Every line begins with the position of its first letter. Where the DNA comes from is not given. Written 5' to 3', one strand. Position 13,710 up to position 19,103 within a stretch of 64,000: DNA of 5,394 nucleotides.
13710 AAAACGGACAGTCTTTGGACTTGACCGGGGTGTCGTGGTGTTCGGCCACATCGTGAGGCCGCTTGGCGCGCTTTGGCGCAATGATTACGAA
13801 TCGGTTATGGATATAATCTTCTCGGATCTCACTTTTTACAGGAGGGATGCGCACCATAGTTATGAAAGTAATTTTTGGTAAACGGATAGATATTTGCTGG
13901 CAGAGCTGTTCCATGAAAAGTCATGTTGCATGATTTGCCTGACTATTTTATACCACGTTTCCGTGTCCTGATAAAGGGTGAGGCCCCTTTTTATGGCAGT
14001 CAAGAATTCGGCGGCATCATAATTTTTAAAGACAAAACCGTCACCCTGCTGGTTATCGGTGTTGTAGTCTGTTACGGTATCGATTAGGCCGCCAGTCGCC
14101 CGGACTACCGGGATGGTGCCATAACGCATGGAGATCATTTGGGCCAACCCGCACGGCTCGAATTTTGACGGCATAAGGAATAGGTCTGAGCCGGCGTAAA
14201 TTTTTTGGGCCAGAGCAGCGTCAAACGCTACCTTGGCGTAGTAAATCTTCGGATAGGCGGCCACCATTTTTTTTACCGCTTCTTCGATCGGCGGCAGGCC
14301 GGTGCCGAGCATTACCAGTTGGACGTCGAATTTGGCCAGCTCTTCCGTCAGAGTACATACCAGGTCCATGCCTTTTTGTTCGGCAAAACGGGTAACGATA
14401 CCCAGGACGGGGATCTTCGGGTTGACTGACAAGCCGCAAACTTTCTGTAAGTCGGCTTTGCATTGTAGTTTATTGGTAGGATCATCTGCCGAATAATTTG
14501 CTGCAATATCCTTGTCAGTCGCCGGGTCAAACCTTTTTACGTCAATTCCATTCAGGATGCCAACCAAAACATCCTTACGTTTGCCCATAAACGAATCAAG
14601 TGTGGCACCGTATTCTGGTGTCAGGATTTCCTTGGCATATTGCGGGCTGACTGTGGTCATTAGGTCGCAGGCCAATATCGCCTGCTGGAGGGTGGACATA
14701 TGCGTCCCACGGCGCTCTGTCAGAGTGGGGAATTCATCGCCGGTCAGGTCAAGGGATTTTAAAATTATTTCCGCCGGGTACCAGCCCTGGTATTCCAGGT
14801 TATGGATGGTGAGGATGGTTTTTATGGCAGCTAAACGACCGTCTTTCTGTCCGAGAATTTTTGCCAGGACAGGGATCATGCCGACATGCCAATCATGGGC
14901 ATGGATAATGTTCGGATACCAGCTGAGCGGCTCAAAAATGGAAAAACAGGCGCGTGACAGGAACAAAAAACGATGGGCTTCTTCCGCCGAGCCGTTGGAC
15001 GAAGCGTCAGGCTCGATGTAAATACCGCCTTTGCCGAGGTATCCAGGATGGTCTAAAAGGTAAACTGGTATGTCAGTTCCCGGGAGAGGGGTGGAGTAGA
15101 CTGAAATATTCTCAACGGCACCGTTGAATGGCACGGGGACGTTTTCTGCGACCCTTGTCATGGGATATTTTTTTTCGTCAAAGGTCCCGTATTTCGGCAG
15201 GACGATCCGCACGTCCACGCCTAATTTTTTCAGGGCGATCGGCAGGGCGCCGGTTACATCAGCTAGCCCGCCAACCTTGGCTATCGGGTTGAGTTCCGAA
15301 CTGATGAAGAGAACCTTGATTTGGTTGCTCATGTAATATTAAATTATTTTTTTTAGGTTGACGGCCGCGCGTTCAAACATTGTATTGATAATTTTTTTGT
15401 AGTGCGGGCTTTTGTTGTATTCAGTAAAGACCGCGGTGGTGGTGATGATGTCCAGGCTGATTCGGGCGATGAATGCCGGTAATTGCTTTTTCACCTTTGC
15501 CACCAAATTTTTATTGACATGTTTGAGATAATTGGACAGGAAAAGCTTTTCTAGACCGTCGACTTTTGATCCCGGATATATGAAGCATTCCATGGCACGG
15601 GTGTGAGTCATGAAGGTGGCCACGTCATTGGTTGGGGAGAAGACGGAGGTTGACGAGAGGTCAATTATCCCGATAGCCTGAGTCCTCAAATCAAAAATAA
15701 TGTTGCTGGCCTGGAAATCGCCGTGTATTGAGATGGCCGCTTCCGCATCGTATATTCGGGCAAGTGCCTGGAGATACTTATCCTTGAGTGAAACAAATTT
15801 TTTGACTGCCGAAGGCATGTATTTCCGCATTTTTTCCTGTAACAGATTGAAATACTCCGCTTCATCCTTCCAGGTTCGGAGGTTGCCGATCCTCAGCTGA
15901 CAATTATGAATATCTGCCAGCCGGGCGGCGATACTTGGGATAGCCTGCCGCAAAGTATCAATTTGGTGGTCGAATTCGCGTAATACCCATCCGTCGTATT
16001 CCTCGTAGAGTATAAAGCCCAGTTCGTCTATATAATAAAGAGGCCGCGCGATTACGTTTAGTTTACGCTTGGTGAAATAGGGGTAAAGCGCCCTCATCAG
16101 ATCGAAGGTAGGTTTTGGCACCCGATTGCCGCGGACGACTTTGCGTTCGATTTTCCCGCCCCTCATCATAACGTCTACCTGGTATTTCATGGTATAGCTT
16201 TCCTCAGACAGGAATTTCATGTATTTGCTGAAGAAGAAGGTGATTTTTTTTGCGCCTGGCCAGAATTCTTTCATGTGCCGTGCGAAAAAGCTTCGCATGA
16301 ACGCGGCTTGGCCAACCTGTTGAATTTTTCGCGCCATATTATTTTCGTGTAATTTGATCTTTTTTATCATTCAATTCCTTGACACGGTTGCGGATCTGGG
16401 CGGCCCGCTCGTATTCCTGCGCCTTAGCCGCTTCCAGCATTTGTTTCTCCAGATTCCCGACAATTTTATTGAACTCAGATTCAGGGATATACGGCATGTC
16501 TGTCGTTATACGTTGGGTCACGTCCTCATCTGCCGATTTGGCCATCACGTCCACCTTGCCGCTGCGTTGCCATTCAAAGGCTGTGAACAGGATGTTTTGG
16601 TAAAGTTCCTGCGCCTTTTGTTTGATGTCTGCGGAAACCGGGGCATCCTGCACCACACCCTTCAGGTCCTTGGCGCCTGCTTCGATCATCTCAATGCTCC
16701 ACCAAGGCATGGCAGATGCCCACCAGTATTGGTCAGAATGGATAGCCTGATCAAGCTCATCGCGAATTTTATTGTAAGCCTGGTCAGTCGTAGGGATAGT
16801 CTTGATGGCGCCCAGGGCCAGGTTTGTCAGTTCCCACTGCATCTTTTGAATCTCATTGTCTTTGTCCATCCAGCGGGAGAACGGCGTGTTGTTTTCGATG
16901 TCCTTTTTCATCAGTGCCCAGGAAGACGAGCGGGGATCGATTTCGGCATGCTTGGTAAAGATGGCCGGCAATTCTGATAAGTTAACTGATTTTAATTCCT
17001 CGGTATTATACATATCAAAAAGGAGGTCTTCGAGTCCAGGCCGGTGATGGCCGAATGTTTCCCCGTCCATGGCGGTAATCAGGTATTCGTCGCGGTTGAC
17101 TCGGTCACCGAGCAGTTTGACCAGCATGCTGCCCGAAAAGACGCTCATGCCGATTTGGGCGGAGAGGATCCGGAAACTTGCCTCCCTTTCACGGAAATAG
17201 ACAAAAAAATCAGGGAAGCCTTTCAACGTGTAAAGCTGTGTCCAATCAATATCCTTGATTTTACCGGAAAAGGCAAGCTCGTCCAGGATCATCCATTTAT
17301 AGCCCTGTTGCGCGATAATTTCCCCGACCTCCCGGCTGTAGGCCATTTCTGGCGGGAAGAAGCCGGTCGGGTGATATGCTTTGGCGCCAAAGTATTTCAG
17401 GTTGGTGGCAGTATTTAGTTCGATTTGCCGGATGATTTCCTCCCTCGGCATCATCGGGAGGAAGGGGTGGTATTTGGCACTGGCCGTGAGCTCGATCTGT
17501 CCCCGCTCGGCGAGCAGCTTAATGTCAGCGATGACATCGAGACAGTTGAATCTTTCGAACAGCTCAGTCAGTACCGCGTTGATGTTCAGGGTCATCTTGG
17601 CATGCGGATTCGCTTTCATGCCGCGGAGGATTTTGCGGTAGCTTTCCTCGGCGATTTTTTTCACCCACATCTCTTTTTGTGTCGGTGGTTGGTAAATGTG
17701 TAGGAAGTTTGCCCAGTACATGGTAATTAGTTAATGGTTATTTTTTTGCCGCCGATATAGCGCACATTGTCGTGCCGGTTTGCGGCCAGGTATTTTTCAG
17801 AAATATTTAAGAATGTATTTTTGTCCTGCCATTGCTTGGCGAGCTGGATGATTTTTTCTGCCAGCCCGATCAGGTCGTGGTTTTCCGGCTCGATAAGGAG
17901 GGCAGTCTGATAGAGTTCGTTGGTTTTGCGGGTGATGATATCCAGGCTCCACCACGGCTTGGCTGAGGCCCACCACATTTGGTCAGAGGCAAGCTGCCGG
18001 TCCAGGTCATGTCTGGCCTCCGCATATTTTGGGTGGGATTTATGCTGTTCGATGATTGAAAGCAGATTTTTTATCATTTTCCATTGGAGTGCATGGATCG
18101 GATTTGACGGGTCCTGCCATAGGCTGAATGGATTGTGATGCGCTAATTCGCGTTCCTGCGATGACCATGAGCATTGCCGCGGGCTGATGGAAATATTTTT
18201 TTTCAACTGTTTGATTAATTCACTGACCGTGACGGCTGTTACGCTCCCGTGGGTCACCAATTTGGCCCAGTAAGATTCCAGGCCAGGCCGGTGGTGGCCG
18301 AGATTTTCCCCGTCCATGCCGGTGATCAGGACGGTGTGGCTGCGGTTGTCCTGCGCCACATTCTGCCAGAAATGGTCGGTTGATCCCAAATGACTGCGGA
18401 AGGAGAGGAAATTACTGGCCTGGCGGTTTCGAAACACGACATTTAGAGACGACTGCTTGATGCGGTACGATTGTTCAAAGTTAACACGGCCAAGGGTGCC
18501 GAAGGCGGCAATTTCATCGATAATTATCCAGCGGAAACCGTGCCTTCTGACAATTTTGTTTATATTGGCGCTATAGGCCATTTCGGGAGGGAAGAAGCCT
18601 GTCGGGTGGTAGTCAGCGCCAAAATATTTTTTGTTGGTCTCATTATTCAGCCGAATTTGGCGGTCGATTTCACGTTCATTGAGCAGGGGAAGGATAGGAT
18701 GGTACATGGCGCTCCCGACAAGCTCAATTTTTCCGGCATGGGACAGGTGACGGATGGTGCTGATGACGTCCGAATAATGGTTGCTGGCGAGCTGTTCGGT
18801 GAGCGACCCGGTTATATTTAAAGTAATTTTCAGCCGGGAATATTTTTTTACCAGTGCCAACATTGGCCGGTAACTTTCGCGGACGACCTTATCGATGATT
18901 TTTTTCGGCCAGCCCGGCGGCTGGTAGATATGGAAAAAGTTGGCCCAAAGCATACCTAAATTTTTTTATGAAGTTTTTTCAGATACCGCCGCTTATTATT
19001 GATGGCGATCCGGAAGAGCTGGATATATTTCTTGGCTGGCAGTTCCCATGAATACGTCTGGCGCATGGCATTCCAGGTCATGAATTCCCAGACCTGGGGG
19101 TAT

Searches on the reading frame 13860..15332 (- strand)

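Call 8: search_protein_families(library=pfam, proteins=[window:13860-15332:-], max_evalue=0.001)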
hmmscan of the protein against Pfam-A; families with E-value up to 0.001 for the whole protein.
window:13860-15332:- (490 aa): 6 families
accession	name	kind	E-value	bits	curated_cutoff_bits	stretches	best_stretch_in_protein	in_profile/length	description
PF08323.17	Glyco_transf_5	-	9.9e-68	228.8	22.7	1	6-248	1-236/239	Starch synthase catalytic domain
PF00534.26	Glycos_transf_1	-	1.8e-12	47.6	26.4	1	306-460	14-165/172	Glycosyl transferases group 1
PF13692.12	Glyco_trans_1_4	-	1.2e-11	45.5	27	1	308-449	2-138/142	Glycosyl transferases group 1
PF20706.3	GT4-conflict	-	3.5e-06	26.7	26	1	313-479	203-383/385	Family 4 Glycosyltransferase in conflict systems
PF13439.12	Glyco_transf_4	-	5.3e-06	27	28.5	0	131-237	66-149/170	Glycosyltransferase Family 4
PF13579.12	Glyco_trans_4_4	-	1.9e-05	25.5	29.7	1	21-183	1-103/158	Glycosyl transferase 4-like domain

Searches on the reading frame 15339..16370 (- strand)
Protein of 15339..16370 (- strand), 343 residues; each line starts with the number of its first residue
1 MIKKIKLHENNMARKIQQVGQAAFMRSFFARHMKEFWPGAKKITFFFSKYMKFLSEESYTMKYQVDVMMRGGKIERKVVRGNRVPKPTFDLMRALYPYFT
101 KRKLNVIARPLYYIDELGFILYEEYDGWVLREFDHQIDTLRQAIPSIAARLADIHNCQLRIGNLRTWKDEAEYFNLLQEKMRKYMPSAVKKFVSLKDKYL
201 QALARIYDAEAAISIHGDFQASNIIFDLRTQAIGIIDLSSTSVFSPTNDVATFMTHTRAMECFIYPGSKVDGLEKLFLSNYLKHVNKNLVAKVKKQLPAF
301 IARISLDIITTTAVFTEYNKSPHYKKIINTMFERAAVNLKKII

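Call 8: search_protein_families(library=pfam, proteins=[window:15339-16370:-], max_evalue=0.001)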
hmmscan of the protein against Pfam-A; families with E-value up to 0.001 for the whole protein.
window:15339-16370:- (343 aa): 3 families
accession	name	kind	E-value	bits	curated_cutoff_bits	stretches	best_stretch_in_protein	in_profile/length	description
PF01636.29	APH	-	1.3e-09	38.6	23.2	1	82-256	28-212/239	Phosphotransferase enzyme family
PF01633.27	Choline_kinase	-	1.7e-06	28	29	1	145-288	90-248/300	Choline/ethanolamine kinase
PF02958.26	EcKL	-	3.5e-05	23.7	22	1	176-255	177-262/294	Ecdysteroid kinase-like family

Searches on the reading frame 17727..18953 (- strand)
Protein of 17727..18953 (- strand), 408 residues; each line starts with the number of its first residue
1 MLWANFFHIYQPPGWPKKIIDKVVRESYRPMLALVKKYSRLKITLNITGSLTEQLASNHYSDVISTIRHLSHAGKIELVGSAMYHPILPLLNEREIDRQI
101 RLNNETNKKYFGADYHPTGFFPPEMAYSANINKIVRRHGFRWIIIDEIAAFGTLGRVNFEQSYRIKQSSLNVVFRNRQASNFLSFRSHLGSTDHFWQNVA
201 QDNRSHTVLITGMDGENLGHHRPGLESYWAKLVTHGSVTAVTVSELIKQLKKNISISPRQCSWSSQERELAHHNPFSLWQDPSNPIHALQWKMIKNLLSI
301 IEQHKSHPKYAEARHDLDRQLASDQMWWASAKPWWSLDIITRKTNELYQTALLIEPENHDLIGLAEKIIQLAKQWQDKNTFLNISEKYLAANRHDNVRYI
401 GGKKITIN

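Call 8: search_protein_families(library=pfam, proteins=[window:17727-18953:-], max_evalue=0.001)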
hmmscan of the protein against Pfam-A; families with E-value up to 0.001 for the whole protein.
window:17727-18953:- (408 aa): 2 families
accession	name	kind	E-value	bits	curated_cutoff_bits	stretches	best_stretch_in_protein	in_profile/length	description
PF03065.20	Glyco_hydro_57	-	4.6e-42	144.7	21.2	1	15-253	35-285/291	Glycosyl hydrolase family 57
PF01522.26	Polysacc_deac_1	-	1.9e-05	25.1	23.1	1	21-141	14-122/124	Polysaccharide deacetylase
